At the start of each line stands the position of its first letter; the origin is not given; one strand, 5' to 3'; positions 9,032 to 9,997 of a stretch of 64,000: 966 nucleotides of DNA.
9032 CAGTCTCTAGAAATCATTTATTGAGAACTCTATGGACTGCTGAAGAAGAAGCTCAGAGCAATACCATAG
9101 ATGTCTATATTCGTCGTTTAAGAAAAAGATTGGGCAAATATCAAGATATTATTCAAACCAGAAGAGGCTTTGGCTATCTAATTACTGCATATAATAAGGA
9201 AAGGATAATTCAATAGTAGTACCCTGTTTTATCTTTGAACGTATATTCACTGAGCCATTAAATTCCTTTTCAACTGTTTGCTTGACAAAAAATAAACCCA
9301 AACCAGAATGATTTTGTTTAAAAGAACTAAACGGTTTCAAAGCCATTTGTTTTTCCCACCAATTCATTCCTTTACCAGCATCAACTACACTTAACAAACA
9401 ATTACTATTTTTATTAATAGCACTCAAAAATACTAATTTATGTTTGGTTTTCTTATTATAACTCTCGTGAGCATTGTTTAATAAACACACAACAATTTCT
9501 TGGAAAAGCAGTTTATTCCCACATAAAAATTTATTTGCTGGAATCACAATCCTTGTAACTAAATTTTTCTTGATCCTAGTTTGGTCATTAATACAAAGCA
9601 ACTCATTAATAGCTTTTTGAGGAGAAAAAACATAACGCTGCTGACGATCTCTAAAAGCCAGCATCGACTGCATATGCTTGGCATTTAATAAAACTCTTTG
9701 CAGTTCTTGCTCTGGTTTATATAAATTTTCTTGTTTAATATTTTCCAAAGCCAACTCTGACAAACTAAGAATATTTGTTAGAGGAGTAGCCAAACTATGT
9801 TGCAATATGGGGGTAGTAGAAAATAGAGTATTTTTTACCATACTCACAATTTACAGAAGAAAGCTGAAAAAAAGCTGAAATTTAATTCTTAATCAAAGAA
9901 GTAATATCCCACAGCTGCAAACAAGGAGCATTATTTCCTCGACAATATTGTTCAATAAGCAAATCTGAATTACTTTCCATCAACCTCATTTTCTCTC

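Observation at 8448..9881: Two-component pair bracketed by a perfect 22-bp inverted repeat made of 11-bp direct repeats (candidate autoregulatory OmpR-type boxes)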

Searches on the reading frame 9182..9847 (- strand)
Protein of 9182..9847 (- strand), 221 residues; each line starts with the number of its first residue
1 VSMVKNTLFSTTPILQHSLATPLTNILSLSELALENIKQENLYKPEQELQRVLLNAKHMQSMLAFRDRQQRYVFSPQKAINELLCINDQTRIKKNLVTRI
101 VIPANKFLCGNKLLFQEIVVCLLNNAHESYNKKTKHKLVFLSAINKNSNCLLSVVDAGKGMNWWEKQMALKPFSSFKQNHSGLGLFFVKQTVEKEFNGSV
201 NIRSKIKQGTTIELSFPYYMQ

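Call 7: search_protein_families(library=pfam, proteins=[window:9182-9847:-])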
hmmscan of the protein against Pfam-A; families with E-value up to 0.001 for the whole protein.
window:9182-9847:- (221 aa): 2 families
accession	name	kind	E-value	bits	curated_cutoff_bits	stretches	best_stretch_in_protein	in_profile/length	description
PF02518.31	HATPase_c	-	1.1e-11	45.6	26.4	1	113-218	4-109/111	Histidine kinase-, DNA gyrase B-, and HSP90-like ATPase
PF14501.12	HATPase_c_5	-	4.7e-05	23.7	22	1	117-205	8-91/102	GHKL domain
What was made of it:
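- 9182..9841 (-): Minimal histidine kinase, 219 aa. The H-box histidine is residue 15, so there is no sensor or membrane domain. Its 3' end overlaps the regulator gene by 35 nt. Pfam HATPase_c (call 7).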

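Call 11: find_homologous_proteins(query=window:9182-9847:-)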
Query window:9182-9847:- (221 aa): 24 proteins with E <= 0.001 among 228 candidates.
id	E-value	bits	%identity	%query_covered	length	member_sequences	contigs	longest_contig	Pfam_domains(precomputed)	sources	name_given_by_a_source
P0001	6.6e-139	478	100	99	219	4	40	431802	PF02518.32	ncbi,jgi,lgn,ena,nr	ncbi:MAG: hypothetical protein COU63_03185 [Candidatus Pacebacteria bacterium CG10_big_fil_rev_8_21_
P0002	8.2e-83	295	62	96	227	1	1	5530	PF02518.32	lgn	-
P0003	2.2e-82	294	61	96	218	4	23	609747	PF02518.32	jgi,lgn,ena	jgi:K+-sensing histidine kinase KdpD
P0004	3.4e-82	293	60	96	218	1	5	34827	PF02518.32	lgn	-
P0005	4.6e-82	292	59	96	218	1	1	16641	PF02518.32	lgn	-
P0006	1.4e-81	291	58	98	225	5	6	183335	PF02518.32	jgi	jgi:K+-sensing histidine kinase KdpD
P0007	3.8e-81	290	62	96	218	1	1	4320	PF02518.32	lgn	-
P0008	1.1e-78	281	59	97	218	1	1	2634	PF02518.32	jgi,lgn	-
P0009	6.1e-78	279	59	96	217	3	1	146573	PF02518.32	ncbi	-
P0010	5.3e-68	247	54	97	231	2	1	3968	PF02518.32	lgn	-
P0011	1.9e-61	225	52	96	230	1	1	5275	PF02518.32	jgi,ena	-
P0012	1.5e-60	222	50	96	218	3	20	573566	PF02518.32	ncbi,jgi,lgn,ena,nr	ncbi:MAG: Histidine kinase,tetratricopeptide repeat protein,histidine kinase [Candidatus Pacebacteri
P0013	1.5e-58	216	49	98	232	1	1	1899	PF02518.32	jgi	jgi:signal transduction histidine kinase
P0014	1.9e-58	215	49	96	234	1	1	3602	PF02518.32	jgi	jgi:signal transduction histidine kinase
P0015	1.9e-57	212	49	96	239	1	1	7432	PF02518.32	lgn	-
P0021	3.2e-53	198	47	96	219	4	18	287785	PF02518.32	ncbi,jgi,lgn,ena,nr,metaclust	ncbi:MAG: hypothetical protein A2383_01870 [Candidatus Pacebacteria bacterium RIFOXYB1_FULL_39_46]|n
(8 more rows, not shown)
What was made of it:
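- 9182..9841 (-): Homologues are 213-254 aa (call 11).
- On Sensor histidine kinase (classical HisKA type): All homologues are 213-254 aa (call 11).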

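Call 12: find_encoding_contigs(protein=P0003, flank=3000, max_places=2)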
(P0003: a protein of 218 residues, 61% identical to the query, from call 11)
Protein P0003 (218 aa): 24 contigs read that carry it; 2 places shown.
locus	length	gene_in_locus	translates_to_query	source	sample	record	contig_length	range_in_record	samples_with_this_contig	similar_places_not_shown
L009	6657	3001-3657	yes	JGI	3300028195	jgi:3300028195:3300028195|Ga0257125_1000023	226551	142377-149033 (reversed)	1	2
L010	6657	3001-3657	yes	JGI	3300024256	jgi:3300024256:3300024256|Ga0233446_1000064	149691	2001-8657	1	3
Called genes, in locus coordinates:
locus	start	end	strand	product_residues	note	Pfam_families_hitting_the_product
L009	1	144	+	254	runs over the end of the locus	PF00535:Glycos_transf_2, PF10111:Glyco_tranf_2_2 (weak)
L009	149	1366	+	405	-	PF26314:MptA_B_family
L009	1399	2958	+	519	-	PF02366:PMT (weak), PF13231:PMT_2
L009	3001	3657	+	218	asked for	PF02518:HATPase_c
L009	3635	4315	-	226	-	PF00072:Response_reg, PF00486:Trans_reg_C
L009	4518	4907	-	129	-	-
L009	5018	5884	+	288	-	PF12705:PDDEXK_1, PF01930:Cas_Cas4 (faint)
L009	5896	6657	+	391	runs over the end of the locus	PF07690:MFS_1, PF12832:MFS_1_like, PF13347:MFS_2, PF00083:Sugar_tr, PF05977:MFS_3 (faint), PF07690:MFS_1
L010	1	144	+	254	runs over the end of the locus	PF00535:Glycos_transf_2, PF10111:Glyco_tranf_2_2 (weak)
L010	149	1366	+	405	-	PF26314:MptA_B_family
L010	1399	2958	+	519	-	PF02366:PMT (weak), PF13231:PMT_2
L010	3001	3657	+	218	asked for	PF02518:HATPase_c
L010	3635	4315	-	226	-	PF00072:Response_reg, PF00486:Trans_reg_C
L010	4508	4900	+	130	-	-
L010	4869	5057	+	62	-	-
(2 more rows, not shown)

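Call 13: find_encoding_contigs(protein=P0006, flank=3000, max_places=2)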
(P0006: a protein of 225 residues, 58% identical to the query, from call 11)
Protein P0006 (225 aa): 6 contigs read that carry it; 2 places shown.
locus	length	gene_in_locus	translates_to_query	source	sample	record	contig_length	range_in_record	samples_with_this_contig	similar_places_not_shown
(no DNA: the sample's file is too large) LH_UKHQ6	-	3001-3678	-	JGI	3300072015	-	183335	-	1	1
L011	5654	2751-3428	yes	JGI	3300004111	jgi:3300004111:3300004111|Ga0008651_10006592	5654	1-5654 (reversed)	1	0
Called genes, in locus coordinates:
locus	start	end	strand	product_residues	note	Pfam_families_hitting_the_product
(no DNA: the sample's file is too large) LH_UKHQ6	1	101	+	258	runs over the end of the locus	PF13641:Glyco_tranf_2_3 (weak), PF00535:Glycos_transf_2, PF10111:Glyco_tranf_2_2 (weak)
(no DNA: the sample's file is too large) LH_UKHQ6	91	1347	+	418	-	PF26314:MptA_B_family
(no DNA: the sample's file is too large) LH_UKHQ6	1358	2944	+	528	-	PF02366:PMT, PF13231:PMT_2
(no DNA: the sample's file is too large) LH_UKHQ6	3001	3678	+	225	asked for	PF02518:HATPase_c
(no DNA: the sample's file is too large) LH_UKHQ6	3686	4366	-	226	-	PF00072:Response_reg, PF00486:Trans_reg_C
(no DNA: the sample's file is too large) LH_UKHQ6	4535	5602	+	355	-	PF01757:Acyl_transf_3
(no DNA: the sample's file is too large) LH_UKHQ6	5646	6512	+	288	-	PF12705:PDDEXK_1, PF01930:Cas_Cas4 (weak)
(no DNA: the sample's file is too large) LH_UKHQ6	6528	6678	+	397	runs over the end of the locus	PF07690:MFS_1, PF12832:MFS_1_like, PF13347:MFS_2, PF00083:Sugar_tr, PF05977:MFS_3 (weak), PF07690:MFS_1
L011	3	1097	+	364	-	?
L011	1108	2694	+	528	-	PF02366:PMT, PF13231:PMT_2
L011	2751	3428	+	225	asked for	PF02518:HATPase_c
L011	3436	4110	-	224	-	PF00072:Response_reg, PF00486:Trans_reg_C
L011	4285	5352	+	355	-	PF01757:Acyl_transf_3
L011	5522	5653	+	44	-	?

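Call 14: find_encoding_contigs(protein=P0009, flank=3000, max_places=2)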
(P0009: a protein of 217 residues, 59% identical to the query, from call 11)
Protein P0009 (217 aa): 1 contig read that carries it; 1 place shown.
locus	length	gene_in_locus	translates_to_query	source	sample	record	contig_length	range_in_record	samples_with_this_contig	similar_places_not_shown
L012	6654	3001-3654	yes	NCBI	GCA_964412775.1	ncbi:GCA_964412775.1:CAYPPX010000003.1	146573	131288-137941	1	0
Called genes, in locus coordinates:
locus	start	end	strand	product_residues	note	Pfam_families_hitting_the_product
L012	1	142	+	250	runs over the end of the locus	PF00535:Glycos_transf_2, PF10111:Glyco_tranf_2_2 (weak)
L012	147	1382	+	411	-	PF26314:MptA_B_family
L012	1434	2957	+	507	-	PF02366:PMT (weak), PF13231:PMT_2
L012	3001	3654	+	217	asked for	PF02518:HATPase_c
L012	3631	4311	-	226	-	PF00072:Response_reg, PF00486:Trans_reg_C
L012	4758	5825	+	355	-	-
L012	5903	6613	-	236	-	-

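Call 15: find_encoding_contigs(protein=P0012, flank=3000, max_places=2)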
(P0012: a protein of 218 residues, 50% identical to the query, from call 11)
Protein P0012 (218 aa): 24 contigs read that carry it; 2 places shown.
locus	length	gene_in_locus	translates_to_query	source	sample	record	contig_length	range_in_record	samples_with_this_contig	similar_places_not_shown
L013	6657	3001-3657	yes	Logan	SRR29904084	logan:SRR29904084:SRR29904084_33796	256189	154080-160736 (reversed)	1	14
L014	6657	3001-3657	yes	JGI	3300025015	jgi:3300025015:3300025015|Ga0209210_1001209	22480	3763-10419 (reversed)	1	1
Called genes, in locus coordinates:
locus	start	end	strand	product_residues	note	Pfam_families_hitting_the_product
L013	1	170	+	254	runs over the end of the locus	PF00535:Glycos_transf_2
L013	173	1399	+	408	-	PF26314:MptA_B_family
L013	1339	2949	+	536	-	PF13231:PMT_2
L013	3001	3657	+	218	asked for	PF02518:HATPase_c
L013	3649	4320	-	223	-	PF00072:Response_reg, PF00486:Trans_reg_C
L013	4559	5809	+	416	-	PF00520:Ion_trans, PF00924:MS_channel_2nd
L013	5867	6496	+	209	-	-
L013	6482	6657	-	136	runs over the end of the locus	-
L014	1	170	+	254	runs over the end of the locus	PF00535:Glycos_transf_2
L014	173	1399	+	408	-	PF26314:MptA_B_family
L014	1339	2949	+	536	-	PF13231:PMT_2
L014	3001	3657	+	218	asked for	PF02518:HATPase_c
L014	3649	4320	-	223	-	PF00072:Response_reg, PF00486:Trans_reg_C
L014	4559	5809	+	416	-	PF00520:Ion_trans, PF00924:MS_channel_2nd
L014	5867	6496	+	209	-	-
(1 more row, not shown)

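Call 16: find_encoding_contigs(protein=P0021, flank=3000, max_places=2)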
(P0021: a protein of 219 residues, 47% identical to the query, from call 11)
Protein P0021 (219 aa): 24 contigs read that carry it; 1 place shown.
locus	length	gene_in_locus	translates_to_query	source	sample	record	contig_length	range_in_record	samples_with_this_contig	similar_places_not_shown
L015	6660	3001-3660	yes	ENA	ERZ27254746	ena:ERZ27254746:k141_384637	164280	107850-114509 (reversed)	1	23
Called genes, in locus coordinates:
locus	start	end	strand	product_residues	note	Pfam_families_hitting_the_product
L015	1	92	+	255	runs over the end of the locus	PF00535:Glycos_transf_2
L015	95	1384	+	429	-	PF26314:MptA_B_family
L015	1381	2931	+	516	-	PF02366:PMT, PF13231:PMT_2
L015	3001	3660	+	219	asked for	PF02518:HATPase_c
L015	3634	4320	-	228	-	PF00072:Response_reg, PF00486:Trans_reg_C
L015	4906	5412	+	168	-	-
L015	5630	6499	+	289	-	PF12705:PDDEXK_1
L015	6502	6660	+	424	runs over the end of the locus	PF07690:MFS_1, PF13347:MFS_2, PF00083:Sugar_tr, PF12832:MFS_1_like, PF03209:PUCC (weak), PF05977:MFS_3, PF07690:MFS_1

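Call 20: find_related_loci(query=A1, collection=metagenome_contigs, flank=2500)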
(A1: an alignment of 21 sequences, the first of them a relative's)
Query A1 (219 aa) in metagenome_contigs; peptide patterns used: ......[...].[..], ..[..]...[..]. (x = any residue, [..] = any of these).
119 stretches matched a pattern; 21 encode a relative of the query (tblastn E <= 1e-3); 21 distinct loci.
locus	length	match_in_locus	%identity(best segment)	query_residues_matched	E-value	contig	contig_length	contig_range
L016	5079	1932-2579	58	2-217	1e-89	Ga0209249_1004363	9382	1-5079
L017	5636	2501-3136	61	6-217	4e-89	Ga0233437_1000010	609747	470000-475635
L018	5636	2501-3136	61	6-217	4e-89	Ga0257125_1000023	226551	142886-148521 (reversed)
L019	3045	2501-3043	61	6-186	7e-74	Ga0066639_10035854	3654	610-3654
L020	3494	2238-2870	52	3-215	6e-70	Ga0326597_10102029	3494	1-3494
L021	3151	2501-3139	50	3-215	6e-69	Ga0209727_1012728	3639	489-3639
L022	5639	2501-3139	50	3-215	8e-69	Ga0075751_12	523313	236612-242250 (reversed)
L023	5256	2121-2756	48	4-215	1e-60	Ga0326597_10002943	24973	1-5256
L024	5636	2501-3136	47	3-215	4e-60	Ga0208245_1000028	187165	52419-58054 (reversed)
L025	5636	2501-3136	47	3-215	4e-60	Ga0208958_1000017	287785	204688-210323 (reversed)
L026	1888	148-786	45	3-215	2e-60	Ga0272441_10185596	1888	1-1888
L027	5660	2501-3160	37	1-215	2e-40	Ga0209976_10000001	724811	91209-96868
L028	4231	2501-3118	33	6-215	2e-27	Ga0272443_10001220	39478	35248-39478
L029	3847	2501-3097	33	12-215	2e-25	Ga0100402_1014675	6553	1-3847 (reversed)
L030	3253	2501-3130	34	7-215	4e-24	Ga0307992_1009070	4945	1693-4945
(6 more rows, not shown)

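Call 31: search_protein_families(library=ncbifam, proteins=[window:9182-9841:-], max_evalue=0.00001)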
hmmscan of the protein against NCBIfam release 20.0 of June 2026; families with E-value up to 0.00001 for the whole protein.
window:9182-9841:- (219 aa): 22 families
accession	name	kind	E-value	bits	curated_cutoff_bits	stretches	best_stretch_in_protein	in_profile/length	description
TIGR02916.1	PEP_his_kin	equivalog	2.5e-12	46.2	300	1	47-215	514-679/679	XrtA/PEP-CTERM system histidine kinase PrsK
NF008298.1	PRK11086.1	subfamily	7.6e-11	41.1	520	1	116-217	427-526/529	DcuS/MalK family sensor histidine kinase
NF046044.1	PnpS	equivalog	4.9e-10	39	400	1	71-215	244-390/390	two-component system histidine kinase PnpS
NF053867.1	SprKinKinDBac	equivalog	6.6e-10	38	775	1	106-216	392-497/500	sporulation kinase KinD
NF038334.1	malate_HK_MalK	exception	2.1e-09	36.6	800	1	116-217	427-526/533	malate sensor histidine kinase MalK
NF008468.0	PRK11360.1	equivalog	8.2e-09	34.4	646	1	114-216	508-608/616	two-component system sensor histidine kinase AtoS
NF008312.0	PRK11100.1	equivalog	9e-09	34.7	356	1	13-215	263-473/477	two-component system sensor histidine kinase CreC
NF047794.1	HisKinPtgB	equivalog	1.3e-08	33.6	1000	1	95-214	537-653/656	two-component system sensor histidine kinase PgtB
NF007688.0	PRK10364.1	equivalog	2.3e-08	33.2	479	1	126-216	362-451/460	two-component system sensor histidine kinase ZraS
NF011874.0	PRK15347.1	equivalog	2.8e-08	32.3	852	1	109-216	510-614/921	two component system sensor kinase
NF007004.0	PRK09467.1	equivalog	1.4e-07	30.7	415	1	14-216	240-436/440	two-component system sensor histidine kinase EnvZ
TIGR01925.2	spIIAB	equivalog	3.5e-07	30.2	135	1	127-212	53-132/137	anti-sigma F factor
TIGR02938.1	nifL_nitrog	equivalog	4.7e-07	28.7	242.45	1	106-215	381-493/494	nitrogen fixation negative regulator NifL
NF010411.0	PRK13837.1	equivalog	5.7e-07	27.9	647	1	140-216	600-675/828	two-component system VirA-like sensor kinase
NF007898.0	PRK10604.1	equivalog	7e-07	28.8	478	1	14-217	220-424/433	two-component system sensor histidine kinase RstB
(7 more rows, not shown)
